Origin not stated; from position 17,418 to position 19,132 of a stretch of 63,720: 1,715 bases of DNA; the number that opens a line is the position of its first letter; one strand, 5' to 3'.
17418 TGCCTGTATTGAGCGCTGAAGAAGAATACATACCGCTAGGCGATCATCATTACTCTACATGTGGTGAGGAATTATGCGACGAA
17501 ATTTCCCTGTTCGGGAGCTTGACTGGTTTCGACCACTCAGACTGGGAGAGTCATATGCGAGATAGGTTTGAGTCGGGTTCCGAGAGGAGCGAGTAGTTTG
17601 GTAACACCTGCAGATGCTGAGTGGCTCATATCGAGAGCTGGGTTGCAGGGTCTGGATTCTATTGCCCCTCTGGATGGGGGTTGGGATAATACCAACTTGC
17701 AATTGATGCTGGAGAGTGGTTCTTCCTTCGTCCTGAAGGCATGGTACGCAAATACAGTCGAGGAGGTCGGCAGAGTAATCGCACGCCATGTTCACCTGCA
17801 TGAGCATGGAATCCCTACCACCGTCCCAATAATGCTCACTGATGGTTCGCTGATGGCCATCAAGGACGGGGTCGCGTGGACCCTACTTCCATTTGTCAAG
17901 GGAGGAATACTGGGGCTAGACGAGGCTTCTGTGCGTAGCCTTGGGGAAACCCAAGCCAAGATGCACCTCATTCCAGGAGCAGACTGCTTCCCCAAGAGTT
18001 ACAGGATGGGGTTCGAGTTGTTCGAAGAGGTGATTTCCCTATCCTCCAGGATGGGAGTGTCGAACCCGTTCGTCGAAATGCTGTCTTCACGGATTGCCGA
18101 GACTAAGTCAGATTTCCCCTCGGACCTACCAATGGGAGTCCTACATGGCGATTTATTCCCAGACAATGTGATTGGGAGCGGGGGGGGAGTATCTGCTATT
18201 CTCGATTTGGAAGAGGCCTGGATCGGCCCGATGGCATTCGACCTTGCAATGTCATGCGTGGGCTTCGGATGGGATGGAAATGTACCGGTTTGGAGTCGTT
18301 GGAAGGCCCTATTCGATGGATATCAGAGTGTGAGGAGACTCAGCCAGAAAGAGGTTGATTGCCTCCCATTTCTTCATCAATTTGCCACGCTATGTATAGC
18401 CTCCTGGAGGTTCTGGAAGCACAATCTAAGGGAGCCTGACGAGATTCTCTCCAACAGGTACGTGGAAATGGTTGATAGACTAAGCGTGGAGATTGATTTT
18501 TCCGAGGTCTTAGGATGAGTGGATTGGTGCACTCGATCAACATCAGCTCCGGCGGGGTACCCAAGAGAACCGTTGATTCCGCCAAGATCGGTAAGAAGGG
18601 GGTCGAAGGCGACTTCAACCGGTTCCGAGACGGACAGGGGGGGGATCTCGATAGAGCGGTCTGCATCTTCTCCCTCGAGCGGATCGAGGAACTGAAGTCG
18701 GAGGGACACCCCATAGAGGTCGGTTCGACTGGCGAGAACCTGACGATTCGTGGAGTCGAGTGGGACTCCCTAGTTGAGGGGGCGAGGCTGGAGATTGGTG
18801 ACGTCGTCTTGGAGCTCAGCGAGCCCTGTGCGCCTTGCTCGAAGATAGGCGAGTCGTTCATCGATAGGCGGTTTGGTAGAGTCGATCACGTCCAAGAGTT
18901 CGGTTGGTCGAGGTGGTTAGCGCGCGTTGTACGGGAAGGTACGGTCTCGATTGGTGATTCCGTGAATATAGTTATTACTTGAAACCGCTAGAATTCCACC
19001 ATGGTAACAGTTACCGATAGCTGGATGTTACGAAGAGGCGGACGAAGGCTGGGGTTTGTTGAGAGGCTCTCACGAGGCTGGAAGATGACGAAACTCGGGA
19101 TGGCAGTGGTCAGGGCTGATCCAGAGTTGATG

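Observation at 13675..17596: Low-GC island with three different PAPS-type sulfotransferases around a GT4 glycosyltransferase: candidate archaeal glycan/lipid sulfation system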

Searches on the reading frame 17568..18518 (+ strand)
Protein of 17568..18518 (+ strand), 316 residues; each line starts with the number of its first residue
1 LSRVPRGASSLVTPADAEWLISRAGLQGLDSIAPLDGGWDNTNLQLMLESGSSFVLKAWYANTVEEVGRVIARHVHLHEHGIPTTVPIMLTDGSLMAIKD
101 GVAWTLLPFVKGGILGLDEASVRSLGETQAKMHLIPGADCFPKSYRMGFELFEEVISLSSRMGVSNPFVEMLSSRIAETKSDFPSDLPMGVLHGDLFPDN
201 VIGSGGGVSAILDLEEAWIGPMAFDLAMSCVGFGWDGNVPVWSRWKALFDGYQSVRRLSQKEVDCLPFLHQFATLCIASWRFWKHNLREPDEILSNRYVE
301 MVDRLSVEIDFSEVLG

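Call 3: search_protein_families(library=pfam, proteins=[window:17568-18518:+], max_evalue=0.01)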
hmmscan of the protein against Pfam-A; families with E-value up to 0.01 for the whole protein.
window:17568-18518:+ (316 aa): 1 family
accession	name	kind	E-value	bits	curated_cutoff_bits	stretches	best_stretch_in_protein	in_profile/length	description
PF01636.29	APH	-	1.3e-25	91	23.2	1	32-255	2-236/239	Phosphotransferase enzyme family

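Call 4: search_protein_families(library=ncbifam, proteins=[window:17568-18518:+], max_evalue=0.01)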
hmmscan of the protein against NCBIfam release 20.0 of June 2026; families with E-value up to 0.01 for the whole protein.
window:17568-18518:+ (316 aa): 5 families
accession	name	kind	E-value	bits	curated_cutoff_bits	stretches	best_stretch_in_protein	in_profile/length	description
NF003558.0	PRK05231.1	equivalog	1.9e-30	106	271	1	13-291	8-291/322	homoserine kinase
TIGR00938.1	thrB_alt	equivalog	1.8e-23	83.4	255.9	1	36-294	31-293/307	homoserine kinase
NF008738.0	PRK11768.1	equivalog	5.5e-09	35.8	194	1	41-280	40-282/327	serine/threonine protein kinase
TIGR01767.2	MTRK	equivalog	0.001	18.3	275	1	172-228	210-264/401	S-methyl-5-thioribose kinase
NF041256.1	GntI_guanitoxin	equivalog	0.0024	17.2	357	1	172-237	155-221/282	guanitoxin biosynthesis pre-guanitoxin N-oxide kinase GntI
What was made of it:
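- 17568..18518 (+): Conserved right-frame gene: an APH-family kinase resembling type II homoserine kinase. It was used as the anchor for the synteny survey and is probably housekeeping rather than part of the cassette. Public gene calls start at 17598. PF01636 E 1.3e-25; NF003558 homoserine kinase at 106 bits, below the cut-off of 271 (calls 3, 4).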

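Call 23: find_related_loci(query=A1, collection=genome_contigs, flank=10000)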
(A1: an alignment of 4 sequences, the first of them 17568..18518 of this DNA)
Query A1 (316 aa) in genome_contigs; peptide patterns used: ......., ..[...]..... (x = any residue, [..] = any of these).
80 stretches matched a pattern; 26 encode a relative of the query (tblastn E <= 1e-3); 25 distinct loci.
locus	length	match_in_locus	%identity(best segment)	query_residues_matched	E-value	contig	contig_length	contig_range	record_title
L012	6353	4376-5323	94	1-316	0e+0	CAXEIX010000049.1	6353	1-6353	MAG TPA_asm: uncultured Candidatus Poseidoniales archaeon isolate ERR315860_concoct_68 genome assembly, contig: ERZ82894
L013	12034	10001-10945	91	1-315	0e+0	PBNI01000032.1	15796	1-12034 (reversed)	MAG: Methanobacteriota archaeon isolate SP192 MHASMcontig_209288, whole genome shotgun sequence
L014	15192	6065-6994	84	7-316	5e-178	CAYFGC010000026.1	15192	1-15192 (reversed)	MAG TPA_asm: uncultured Candidatus Poseidoniales archaeon isolate ERP001736_co1_109 genome assembly, contig: NODE_1948_l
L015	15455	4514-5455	78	4-316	2e-162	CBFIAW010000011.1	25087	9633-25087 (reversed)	MAG: Candidatus Thalassarchaeaceae archaeon isolate Co_bin_552_indper genome assembly, contig: Co_bin_552_indper_c12, wh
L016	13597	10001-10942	78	4-316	4e-162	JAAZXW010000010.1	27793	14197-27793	MAG: Methanobacteriota archaeon isolate bin18o c_000000962435, whole genome shotgun sequence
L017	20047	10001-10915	73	12-316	7e-152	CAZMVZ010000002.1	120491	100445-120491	MAG TPA_asm: uncultured Candidatus Poseidoniales archaeon isolate SRP077602_co9_23 genome assembly, contig: NODE_50_leng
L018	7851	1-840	78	37-316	1e-146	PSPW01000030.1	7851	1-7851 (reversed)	MAG: Methanobacteriota archaeon isolate Guaymas_23 scaffold_6238, whole genome shotgun sequence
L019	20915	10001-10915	74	12-316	5e-146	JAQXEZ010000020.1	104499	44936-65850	MAG: Candidatus Thalassarchaeaceae archaeon isolate cluster2-bin.139 k141_883002, whole genome shotgun sequence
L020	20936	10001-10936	63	3-314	8e-131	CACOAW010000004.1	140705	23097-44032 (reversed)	MAG: uncultured Candidatus Poseidoniales archaeon isolate AH-287-M04 genome assembly, contig: AH-287-M04_NODE_4, whole g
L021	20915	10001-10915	63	9-313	6e-129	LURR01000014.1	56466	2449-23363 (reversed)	MAG: Marine group II euryarchaeote REDSEA-S11_B3N4 scaffold14, whole genome shotgun sequence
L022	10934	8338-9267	65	6-313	3e-129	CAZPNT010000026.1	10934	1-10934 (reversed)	MAG TPA_asm: uncultured Candidatus Poseidoniales archaeon isolate ERP001736_co3_250 genome assembly, contig: NODE_3535_l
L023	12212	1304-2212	61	12-315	6e-126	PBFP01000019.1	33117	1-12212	MAG: Methanobacteriota archaeon isolate SP3092 122069, whole genome shotgun sequence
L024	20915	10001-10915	60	10-315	2e-120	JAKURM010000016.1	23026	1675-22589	MAG: Candidatus Thalassarchaeum sp. isolate ALOHA_A2.5_55 A2.5-MGIIb-O3-3_16, whole genome shotgun sequence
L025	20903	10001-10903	60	10-311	7e-120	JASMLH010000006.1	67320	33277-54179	MAG: Candidatus Thalassarchaeaceae archaeon isolate Arabian9_MAG_35 NODE_6_length_67320_cov_6.977470, whole genome shotg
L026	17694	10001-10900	59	12-311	6e-119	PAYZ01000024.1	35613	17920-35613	MAG: Methanobacteriota archaeon isolate SP88 MHASMcontig_2524496, whole genome shotgun sequence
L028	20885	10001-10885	61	16-311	1e-118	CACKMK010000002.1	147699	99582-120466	uncultured Candidatus Poseidoniales archaeon isolate AG-457-A01 genome assembly, contig: AG-457-A01_NODE_2, whole genome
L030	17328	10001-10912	56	12-315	4e-115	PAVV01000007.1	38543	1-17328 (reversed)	MAG: Methanobacteriota archaeon isolate SAT1390 156536, whole genome shotgun sequence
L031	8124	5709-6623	58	6-312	1e-114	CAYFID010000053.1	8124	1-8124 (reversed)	MAG TPA_asm: uncultured Candidatus Poseidoniales archaeon isolate ERP001736_co1_142 genome assembly, contig: NODE_5723_l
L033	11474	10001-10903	51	12-313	2e-99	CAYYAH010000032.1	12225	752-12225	MAG TPA_asm: uncultured Candidatus Poseidoniales archaeon isolate SRP077602_co4_684 genome assembly, contig: NODE_9504_l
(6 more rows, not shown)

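Call 27: search_protein_families(library=pfam, proteins=[L017:5728-6312:-, L017:6466-7308:+, L017:8021-8959:-, L020:9103-9951:-, L020:6958-8163:-, L024:6738-7313:-, L024:7501-8250:+, L024:8186-9115:+], max_evalue=0.01)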
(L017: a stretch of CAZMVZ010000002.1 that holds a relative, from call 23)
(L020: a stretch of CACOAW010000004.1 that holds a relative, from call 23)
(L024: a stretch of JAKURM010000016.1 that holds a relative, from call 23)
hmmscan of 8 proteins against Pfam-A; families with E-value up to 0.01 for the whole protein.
L017:5728-6312:- (194 aa): 1 family
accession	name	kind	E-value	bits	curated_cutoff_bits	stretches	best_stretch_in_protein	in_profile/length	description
PF13578.12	Methyltransf_24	-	1.3e-16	61.8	26.3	1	32-153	2-105/105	Methyltransferase domain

L017:6466-7308:+ (280 aa): 6 families
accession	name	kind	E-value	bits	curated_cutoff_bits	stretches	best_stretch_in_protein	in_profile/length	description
PF00535.33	Glycos_transf_2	-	1.1e-14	55.2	23.3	2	44-105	63-124/168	Glycosyl transferase family 2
PF10111.15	Glyco_tranf_2_2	-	2.8e-10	40.6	27.3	1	8-84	33-106/276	Glycosyltransferase like family 2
PF13641.12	Glyco_tranf_2_3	-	2.3e-08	34.8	27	1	122-173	162-213/230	Glycosyltransferase like family 2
PF13632.12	Glyco_trans_2_3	-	3.6e-05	24.1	27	1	121-176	74-128/198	Glycosyl transferase family group 2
PF02709.20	Glyco_transf_7C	-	0.00025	21.1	23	1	113-166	13-67/78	N-terminal domain of galactosyltransferase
PF13506.12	Glyco_transf_21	-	0.00041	20.3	21.7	1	122-167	105-150/174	Glycosyl transferase family 21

L017:8021-8959:- (312 aa): 3 families
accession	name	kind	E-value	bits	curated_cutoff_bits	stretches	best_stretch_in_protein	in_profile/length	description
PF00685.33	Sulfotransfer_1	-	4.7e-11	43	22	1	9-215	3-188/255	Sulfotransferase domain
PF13469.12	Sulfotransfer_3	-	5.1e-11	43.7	27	1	80-211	99-213/216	Sulfotransferase family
PF17784.7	Sulfotransfer_4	-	0.0015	18.9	22.8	0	100-149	82-146/215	Sulfotransferase domain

L020:9103-9951:- (282 aa): 2 families
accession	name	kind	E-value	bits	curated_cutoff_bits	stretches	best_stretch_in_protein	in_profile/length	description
PF13469.12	Sulfotransfer_3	-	4.3e-15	57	27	1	8-238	1-212/216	Sulfotransferase family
PF00685.33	Sulfotransfer_1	-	1.1e-07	32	22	1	131-248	89-191/255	Sulfotransferase domain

L020:6958-8163:- (401 aa): 7 families
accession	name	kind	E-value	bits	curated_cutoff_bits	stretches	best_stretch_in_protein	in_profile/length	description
PF00534.26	Glycos_transf_1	-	2e-40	138.6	26.4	1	218-376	11-171/172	Glycosyl transferases group 1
PF13692.12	Glyco_trans_1_4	-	7.2e-33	114.3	27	1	224-360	3-139/142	Glycosyl transferases group 1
PF13439.12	Glyco_transf_4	-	3.1e-20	73.3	28.5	1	31-209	2-167/170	Glycosyltransferase Family 4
PF13524.12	Glyco_trans_1_2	-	3.4e-12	46.9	25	1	239-387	4-138/144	Glycosyl transferase-like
PF13579.12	Glyco_trans_4_4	-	2.4e-11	44.7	29.7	1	31-207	1-158/158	Glycosyl transferase 4-like domain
PF20706.3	GT4-conflict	-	3.5e-11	43.1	26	1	181-339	149-323/385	Family 4 Glycosyltransferase in conflict systems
PF13477.12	Glyco_trans_4_2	-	0.0028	18.3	23.4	1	39-135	15-109/139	Glycosyl transferase 4-like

L024:6738-7313:- (191 aa): 2 families
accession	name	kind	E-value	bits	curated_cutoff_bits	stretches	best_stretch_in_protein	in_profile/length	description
PF13578.12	Methyltransf_24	-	8e-16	59.3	26.3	1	29-150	2-105/105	Methyltransferase domain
PF12221.13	HflK_N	-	0.0027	18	22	1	54-91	12-39/44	Bacterial membrane protein N terminal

L024:7501-8250:+ (249 aa): 2 families
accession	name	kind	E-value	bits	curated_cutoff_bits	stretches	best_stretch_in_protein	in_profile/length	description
PF05711.17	TylF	-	5.3e-14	52.5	23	1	94-207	122-234/264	Macrocin-O-methyltransferase (TylF)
PF13578.12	Methyltransf_24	-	2.8e-05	25.4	26.3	1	93-202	24-105/105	Methyltransferase domain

L024:8186-9115:+ (309 aa): 5 families
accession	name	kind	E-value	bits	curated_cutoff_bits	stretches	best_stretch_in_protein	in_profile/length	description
PF00535.33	Glycos_transf_2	-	1.6e-16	61.1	23.3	2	81-136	65-120/168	Glycosyl transferase family 2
PF10111.15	Glyco_tranf_2_2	-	2.1e-08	34.4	27.3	1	40-115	30-102/276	Glycosyltransferase like family 2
PF13641.12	Glyco_tranf_2_3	-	3.4e-07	30.9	27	1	86-206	76-211/230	Glycosyltransferase like family 2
PF13632.12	Glyco_trans_2_3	-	0.00046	20.5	27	1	156-293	74-173/198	Glycosyl transferase family group 2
PF02709.20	Glyco_transf_7C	-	0.00073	19.6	23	1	148-196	13-62/78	N-terminal domain of galactosyltransferase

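Call 28: search_protein_families(library=pfam, proteins=[L025:7915-9108:+, L028:6301-7023:+, L028:7034-7729:+, L030:6841-7698:+, L030:8431-9126:-, L030:9193-9954:+, L031:1336-2208:+, L031:2210-2887:-, L031:2923-3720:-, L033:8626-9987:+], max_evalue=0.01)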
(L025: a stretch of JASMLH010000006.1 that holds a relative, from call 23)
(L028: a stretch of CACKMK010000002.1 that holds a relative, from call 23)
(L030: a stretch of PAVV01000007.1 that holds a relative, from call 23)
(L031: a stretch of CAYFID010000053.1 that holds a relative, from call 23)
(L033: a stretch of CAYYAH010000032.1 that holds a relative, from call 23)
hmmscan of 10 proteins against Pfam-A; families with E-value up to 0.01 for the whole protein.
L025:7915-9108:+ (397 aa): 5 families
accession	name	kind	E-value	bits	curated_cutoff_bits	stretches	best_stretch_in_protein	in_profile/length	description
PF00535.33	Glycos_transf_2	-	7e-13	49.3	23.3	2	168-222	61-115/168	Glycosyl transferase family 2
PF13641.12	Glyco_tranf_2_3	-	9.2e-09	36.1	27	1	177-298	76-212/230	Glycosyltransferase like family 2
PF10111.15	Glyco_tranf_2_2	-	9.2e-08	32.3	27.3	1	133-212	32-108/276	Glycosyltransferase like family 2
PF13632.12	Glyco_trans_2_3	-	7.6e-05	23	27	1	247-382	74-170/198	Glycosyl transferase family group 2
PF02709.20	Glyco_transf_7C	-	0.0019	18.2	23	1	239-291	13-66/78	N-terminal domain of galactosyltransferase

L028:6301-7023:+ (240 aa): 0 families

L028:7034-7729:+ (231 aa): 3 families
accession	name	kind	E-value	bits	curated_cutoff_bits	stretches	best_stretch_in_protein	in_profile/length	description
PF08242.18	Methyltransf_12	-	2.3e-06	28.7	30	1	52-152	1-97/98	Methyltransferase domain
PF13649.12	Methyltransf_25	-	1.3e-05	26.3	27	1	51-149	1-95/97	Methyltransferase domain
PF13489.12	Methyltransf_23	-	0.0017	18.6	27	1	48-204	23-161/164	Methyltransferase domain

L030:6841-7698:+ (285 aa): 5 families
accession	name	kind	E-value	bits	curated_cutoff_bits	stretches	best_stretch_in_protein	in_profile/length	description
PF00535.33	Glycos_transf_2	-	1.9e-15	57.7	23.3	2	76-147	62-132/168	Glycosyl transferase family 2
PF13641.12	Glyco_tranf_2_3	-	1.7e-07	31.9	27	1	153-203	161-211/230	Glycosyltransferase like family 2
PF13632.12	Glyco_trans_2_3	-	5.1e-07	30.2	27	1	153-202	74-122/198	Glycosyl transferase family group 2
PF10111.15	Glyco_tranf_2_2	-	5.5e-07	29.8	27.3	1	75-115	64-104/276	Glycosyltransferase like family 2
PF02709.20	Glyco_transf_7C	-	1.4e-05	25.1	23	1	141-196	9-65/78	N-terminal domain of galactosyltransferase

L030:8431-9126:- (231 aa): 2 families
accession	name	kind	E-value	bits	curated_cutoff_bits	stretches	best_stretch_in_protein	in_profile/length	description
PF17784.7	Sulfotransfer_4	-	1.4e-12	48.4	22.8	1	18-144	2-109/215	Sulfotransferase domain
PF13469.12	Sulfotransfer_3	-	0.00091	20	27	0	16-174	1-183/216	Sulfotransferase family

L030:9193-9954:+ (253 aa): 0 families

L031:1336-2208:+ (290 aa): 6 families
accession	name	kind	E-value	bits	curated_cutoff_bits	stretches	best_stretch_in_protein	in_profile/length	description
PF00535.33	Glycos_transf_2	-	2e-14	54.3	23.3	2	59-124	63-128/168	Glycosyl transferase family 2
PF13641.12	Glyco_tranf_2_3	-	1.5e-10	42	27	1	61-186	70-211/230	Glycosyltransferase like family 2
PF10111.15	Glyco_tranf_2_2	-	2.5e-07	30.9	27.3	1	52-95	59-102/276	Glycosyltransferase like family 2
PF13632.12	Glyco_trans_2_3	-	3.5e-06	27.4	27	1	111-189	60-128/198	Glycosyl transferase family group 2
PF02709.20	Glyco_transf_7C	-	0.00027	20.9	23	1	129-180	14-66/78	N-terminal domain of galactosyltransferase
PF13506.12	Glyco_transf_21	-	0.0057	16.6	21.7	0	138-184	106-152/174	Glycosyl transferase family 21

L031:2210-2887:- (225 aa): 3 families
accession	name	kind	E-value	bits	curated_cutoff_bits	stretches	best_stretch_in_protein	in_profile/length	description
PF08242.18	Methyltransf_12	-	1e-05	26.6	30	1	52-143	1-88/98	Methyltransferase domain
PF13649.12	Methyltransf_25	-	4.2e-05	24.6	27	1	51-143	1-89/97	Methyltransferase domain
PF13489.12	Methyltransf_23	-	0.00012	22.3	27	1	45-204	20-161/164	Methyltransferase domain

L031:2923-3720:- (265 aa): 0 families

L033:8626-9987:+ (453 aa): 3 families
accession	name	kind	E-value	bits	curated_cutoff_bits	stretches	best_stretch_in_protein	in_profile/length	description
PF00534.26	Glycos_transf_1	-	8.4e-22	77.9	26.4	1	280-428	14-169/172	Glycosyl transferases group 1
PF13692.12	Glyco_trans_1_4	-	1.7e-13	51.5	27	1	284-415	4-139/142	Glycosyl transferases group 1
PF20706.3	GT4-conflict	-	2e-06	27.5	26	1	287-427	203-350/385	Family 4 Glycosyltransferase in conflict systems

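Call 72: search_protein_families(library=ncbifam, proteins=[L028:6301-7023:+, L030:9193-9954:+, L031:2923-3720:-], max_evalue=0.1)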
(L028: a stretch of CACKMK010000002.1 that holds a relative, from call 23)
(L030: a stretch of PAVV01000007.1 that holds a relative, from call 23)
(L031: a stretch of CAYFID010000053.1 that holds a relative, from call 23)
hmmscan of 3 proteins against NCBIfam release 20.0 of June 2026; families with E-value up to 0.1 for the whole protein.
L028:6301-7023:+ (240 aa): 0 families

L030:9193-9954:+ (253 aa): 1 family
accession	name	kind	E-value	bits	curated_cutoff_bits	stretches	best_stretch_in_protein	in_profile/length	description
NF046079.1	HAD_phos_BT0820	equivalog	0.011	16.1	165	1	38-79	32-74/137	BT0820 family HAD-type phosphatase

L031:2923-3720:- (265 aa): 0 families

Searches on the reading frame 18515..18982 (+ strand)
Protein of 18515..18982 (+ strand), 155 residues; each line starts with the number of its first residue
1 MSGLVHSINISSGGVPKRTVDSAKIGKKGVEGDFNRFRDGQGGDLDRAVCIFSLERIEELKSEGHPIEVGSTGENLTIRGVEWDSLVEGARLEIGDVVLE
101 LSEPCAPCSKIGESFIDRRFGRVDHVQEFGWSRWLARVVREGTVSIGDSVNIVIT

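Call 3: search_protein_families(library=pfam, proteins=[window:18515-18982:+], max_evalue=0.01)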
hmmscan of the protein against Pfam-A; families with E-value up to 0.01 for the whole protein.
window:18515-18982:+ (155 aa): 1 family
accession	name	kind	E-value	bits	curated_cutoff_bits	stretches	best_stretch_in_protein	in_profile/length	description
PF03473.23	MOSC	-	3.6e-21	75.8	22.7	1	43-150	6-119/120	MOSC domain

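Call 4: search_protein_families(library=ncbifam, proteins=[window:18515-18982:+], max_evalue=0.01)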
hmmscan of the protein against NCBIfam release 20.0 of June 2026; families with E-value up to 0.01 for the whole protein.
window:18515-18982:+ (155 aa): 2 families
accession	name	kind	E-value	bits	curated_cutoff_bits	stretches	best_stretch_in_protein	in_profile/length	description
NF011069.0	PRK14499.1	equivalog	1.2e-11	44.3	457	1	5-153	165-306/308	cyclic pyranopterin monophosphate synthase MoaC/MOSC-domain-containing protein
NF008577.1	PRK11536.1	equivalog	2.6e-10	40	294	1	9-152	16-161/222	6-hydroxyaminopurine reductase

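Call 62: find_encoding_contigs(protein=window:18515-18982:+, flank=7000, max_places=10)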
Protein window:18515-18982:+ (155 aa): 23 contigs read that carry it; 10 places shown.
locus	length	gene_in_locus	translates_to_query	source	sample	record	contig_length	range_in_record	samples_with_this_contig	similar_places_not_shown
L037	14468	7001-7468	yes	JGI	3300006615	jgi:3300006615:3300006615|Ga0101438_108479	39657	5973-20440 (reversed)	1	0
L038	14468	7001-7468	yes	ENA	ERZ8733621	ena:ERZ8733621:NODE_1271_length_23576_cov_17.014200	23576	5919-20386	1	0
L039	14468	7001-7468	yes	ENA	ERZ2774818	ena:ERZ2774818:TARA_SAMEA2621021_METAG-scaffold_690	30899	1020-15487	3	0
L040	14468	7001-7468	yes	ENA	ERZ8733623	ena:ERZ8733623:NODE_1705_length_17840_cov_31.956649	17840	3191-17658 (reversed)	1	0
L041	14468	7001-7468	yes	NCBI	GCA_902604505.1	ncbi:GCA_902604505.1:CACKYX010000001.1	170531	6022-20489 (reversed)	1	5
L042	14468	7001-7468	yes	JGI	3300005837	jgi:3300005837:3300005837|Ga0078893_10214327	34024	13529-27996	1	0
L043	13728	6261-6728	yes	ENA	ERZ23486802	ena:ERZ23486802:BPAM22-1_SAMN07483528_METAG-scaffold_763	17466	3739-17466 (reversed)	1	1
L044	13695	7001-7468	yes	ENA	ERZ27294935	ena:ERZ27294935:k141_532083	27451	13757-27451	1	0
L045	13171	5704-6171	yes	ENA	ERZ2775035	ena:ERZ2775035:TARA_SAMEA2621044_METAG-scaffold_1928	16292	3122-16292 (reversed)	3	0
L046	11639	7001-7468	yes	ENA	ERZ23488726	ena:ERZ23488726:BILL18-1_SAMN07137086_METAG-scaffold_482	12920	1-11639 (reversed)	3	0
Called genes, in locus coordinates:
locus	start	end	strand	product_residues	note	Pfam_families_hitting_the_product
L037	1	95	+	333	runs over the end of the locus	-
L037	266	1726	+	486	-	PF02696:SelO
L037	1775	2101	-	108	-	-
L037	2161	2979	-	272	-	PF00685:Sulfotransfer_1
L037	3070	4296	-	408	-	PF00534:Glycos_transf_1, PF13692:Glyco_trans_1_4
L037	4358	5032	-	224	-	PF03567:Sulfotransfer_2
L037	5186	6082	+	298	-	PF00685:Sulfotransfer_1, PF13469:Sulfotransfer_3 (weak)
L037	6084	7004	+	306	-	PF01636:APH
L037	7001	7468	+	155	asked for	PF03473:MOSC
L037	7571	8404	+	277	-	PF19656:DUF6159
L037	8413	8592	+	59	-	-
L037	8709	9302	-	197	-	PF01810:LysE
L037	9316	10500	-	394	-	PF01053:Cys_Met_Meta_PP, PF00266:Aminotran_5 (weak)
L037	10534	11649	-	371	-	PF00291:PALP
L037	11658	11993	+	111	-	-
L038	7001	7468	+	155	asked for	PF03473:MOSC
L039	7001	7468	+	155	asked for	PF03473:MOSC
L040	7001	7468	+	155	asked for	PF03473:MOSC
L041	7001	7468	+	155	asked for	PF03473:MOSC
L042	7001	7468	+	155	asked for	PF03473:MOSC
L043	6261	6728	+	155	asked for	PF03473:MOSC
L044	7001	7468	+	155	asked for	PF03473:MOSC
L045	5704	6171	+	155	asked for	PF03473:MOSC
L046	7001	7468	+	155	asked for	PF03473:MOSC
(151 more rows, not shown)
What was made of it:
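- On Horizontally acquired genomic island: It is invariant within the window's species (call 62).
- The cassette is identical in 10 population contigs (call 62).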
